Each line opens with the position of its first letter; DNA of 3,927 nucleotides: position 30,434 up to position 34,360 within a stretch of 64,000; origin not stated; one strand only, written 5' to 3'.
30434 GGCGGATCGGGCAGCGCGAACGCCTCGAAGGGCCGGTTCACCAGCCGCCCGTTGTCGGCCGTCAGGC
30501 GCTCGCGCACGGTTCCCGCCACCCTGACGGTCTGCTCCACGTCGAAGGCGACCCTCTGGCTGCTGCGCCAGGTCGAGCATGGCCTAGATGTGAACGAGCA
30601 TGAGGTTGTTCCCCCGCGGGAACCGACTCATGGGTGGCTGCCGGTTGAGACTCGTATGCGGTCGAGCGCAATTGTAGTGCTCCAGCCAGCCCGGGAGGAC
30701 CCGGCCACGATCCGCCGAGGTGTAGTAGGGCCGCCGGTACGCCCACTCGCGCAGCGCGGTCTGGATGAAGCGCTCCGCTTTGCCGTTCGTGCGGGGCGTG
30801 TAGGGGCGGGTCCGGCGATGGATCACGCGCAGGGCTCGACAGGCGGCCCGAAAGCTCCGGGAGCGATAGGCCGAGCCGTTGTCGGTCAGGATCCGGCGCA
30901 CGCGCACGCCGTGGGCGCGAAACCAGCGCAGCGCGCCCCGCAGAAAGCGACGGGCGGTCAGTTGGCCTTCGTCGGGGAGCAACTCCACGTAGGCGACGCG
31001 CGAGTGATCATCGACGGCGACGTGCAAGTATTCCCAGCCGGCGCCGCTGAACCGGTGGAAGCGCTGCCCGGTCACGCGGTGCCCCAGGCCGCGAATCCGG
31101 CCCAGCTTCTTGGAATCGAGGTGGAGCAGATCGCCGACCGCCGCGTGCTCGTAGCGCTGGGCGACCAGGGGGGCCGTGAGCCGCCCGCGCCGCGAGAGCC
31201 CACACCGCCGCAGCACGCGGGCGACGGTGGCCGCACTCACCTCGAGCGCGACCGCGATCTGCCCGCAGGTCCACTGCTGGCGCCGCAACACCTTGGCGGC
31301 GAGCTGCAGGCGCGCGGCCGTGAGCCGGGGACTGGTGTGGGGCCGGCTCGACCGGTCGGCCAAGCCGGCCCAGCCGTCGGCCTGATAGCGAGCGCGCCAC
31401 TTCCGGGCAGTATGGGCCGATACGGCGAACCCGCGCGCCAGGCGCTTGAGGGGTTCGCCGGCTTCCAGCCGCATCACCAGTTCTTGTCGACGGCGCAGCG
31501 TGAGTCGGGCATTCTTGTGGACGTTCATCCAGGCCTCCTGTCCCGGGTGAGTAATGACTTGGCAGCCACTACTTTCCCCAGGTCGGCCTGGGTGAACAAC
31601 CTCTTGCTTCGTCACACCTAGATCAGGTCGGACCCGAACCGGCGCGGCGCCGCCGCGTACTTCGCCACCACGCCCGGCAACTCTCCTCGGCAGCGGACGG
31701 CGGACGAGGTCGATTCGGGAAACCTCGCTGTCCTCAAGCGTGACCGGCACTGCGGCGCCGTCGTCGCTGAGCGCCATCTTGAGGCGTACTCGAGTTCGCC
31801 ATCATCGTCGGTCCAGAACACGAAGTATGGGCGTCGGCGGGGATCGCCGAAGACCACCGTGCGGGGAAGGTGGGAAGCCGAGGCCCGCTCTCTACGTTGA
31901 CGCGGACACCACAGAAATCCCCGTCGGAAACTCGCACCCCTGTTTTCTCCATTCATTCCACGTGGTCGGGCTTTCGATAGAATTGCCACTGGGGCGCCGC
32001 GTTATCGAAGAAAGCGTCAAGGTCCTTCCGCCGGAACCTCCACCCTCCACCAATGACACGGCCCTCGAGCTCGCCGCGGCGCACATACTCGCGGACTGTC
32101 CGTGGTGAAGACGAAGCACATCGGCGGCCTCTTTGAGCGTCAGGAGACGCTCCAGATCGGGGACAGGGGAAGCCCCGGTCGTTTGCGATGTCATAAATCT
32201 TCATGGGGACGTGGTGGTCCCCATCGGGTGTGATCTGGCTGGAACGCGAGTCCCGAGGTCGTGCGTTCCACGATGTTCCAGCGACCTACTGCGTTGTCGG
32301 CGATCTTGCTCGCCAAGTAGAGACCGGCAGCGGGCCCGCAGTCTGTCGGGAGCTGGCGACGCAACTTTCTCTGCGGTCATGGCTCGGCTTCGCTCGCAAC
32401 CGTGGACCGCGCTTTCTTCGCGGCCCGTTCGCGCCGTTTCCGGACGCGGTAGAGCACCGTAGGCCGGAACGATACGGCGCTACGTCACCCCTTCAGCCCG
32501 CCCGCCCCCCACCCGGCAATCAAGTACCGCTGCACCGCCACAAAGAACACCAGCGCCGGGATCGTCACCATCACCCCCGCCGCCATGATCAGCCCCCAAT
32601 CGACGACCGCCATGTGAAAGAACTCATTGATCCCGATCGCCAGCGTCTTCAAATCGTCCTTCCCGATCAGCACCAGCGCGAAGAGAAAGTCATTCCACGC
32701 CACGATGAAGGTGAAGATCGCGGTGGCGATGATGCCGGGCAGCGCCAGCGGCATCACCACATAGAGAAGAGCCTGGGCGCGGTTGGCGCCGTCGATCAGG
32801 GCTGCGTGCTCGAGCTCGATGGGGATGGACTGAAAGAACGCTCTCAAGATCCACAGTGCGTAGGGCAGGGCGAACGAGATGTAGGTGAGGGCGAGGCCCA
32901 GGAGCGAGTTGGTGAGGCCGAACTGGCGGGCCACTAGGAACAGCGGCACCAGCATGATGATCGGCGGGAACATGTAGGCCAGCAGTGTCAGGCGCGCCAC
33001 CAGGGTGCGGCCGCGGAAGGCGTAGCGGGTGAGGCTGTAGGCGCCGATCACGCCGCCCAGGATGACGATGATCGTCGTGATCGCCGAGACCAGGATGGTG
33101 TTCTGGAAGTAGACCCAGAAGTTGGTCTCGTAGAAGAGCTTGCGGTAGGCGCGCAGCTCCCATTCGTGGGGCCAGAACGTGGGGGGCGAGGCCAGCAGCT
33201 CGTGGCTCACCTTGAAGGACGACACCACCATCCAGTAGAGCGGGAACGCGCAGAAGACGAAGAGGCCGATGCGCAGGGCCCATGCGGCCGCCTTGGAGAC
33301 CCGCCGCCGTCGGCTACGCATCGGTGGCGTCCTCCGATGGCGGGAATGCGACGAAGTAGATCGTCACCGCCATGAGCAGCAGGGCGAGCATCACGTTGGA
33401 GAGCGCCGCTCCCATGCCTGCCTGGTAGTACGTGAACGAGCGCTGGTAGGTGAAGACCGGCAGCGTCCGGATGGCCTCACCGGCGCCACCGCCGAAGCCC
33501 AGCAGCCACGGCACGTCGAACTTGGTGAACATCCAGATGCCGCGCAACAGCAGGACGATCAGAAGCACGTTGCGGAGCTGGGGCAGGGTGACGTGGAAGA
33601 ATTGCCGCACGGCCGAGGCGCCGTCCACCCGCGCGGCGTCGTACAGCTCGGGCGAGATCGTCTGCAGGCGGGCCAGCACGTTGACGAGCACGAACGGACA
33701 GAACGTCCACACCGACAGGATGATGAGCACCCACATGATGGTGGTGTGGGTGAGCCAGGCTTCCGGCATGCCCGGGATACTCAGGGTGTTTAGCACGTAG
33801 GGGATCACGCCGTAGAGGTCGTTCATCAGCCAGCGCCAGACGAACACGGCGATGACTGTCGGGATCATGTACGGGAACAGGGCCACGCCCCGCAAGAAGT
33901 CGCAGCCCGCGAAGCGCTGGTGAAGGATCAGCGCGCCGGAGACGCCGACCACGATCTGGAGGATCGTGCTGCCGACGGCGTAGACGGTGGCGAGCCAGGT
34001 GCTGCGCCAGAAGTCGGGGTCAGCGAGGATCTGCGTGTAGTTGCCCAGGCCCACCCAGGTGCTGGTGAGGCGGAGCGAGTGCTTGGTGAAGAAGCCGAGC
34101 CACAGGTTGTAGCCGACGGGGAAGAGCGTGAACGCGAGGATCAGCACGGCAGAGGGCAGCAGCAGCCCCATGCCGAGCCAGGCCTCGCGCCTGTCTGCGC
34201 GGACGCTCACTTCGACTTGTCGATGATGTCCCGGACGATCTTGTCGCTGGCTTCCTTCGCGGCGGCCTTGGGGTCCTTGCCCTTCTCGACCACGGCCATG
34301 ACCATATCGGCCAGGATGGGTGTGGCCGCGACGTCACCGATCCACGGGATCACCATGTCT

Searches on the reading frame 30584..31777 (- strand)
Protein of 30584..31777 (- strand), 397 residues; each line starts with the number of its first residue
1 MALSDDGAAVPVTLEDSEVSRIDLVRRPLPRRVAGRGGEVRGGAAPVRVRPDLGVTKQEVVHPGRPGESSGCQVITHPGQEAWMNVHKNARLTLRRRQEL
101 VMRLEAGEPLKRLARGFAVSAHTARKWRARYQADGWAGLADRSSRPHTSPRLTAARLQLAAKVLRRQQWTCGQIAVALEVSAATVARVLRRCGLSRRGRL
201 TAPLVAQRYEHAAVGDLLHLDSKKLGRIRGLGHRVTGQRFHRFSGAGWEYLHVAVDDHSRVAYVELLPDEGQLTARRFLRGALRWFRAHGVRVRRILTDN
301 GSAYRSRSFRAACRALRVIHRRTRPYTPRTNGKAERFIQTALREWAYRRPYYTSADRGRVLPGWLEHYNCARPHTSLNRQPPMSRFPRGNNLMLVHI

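Call 39: search_protein_families(library=pfam, proteins=[window:30584-31777:-], max_evalue=0.00001)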
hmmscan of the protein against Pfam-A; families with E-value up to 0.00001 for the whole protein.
window:30584-31777:- (397 aa): 6 families
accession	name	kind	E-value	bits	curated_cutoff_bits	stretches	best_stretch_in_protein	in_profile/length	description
PF13683.12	rve_3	-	3.8e-17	62.2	26.5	1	318-382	3-67/67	Integrase core domain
PF00665.32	rve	-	2.3e-15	57.1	32.6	1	244-328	19-102/102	Integrase core domain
PF13565.12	HTH_32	-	1.2e-11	45.4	33.7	1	123-189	1-73/73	Homeodomain-like domain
PF13011.12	LZ_Tnp_IS481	-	4.2e-11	43.4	22.2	1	84-154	1-72/85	leucine-zipper of insertion element IS481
PF13518.12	HTH_28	-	3.8e-09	36.9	25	1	96-147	1-52/52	Helix-turn-helix domain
PF13551.12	HTH_29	-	1.5e-06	28.6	28.1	1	97-155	1-61/64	Winged helix-turn helix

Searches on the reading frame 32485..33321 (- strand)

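Call 39: search_protein_families(library=pfam, proteins=[window:32485-33321:-], max_evalue=0.00001)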
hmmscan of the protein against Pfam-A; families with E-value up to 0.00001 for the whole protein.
window:32485-33321:- (278 aa): 1 family
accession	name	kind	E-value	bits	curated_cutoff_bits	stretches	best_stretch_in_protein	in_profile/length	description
PF00528.27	BPD_transp_1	-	1.9e-18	67.3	26.4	1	89-267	4-178/184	Binding-protein-dependent transport system inner membrane component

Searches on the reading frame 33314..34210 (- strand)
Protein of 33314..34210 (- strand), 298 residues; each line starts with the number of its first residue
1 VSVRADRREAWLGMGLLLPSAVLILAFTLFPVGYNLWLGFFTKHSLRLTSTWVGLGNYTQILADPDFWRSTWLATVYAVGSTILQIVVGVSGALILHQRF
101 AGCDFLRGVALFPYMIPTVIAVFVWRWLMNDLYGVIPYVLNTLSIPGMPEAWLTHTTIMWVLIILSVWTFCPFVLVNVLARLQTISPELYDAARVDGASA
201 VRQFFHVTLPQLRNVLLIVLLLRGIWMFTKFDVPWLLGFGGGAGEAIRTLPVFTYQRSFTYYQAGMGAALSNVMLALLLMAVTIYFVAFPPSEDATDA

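Call 39: search_protein_families(library=pfam, proteins=[window:33314-34210:-], max_evalue=0.00001)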
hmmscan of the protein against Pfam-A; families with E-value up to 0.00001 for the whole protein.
window:33314-34210:- (298 aa): 1 family
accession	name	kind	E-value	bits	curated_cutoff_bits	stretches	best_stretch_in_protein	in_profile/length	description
PF00528.27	BPD_transp_1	-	2.5e-14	53.9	26.4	1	86-286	2-169/184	Binding-protein-dependent transport system inner membrane component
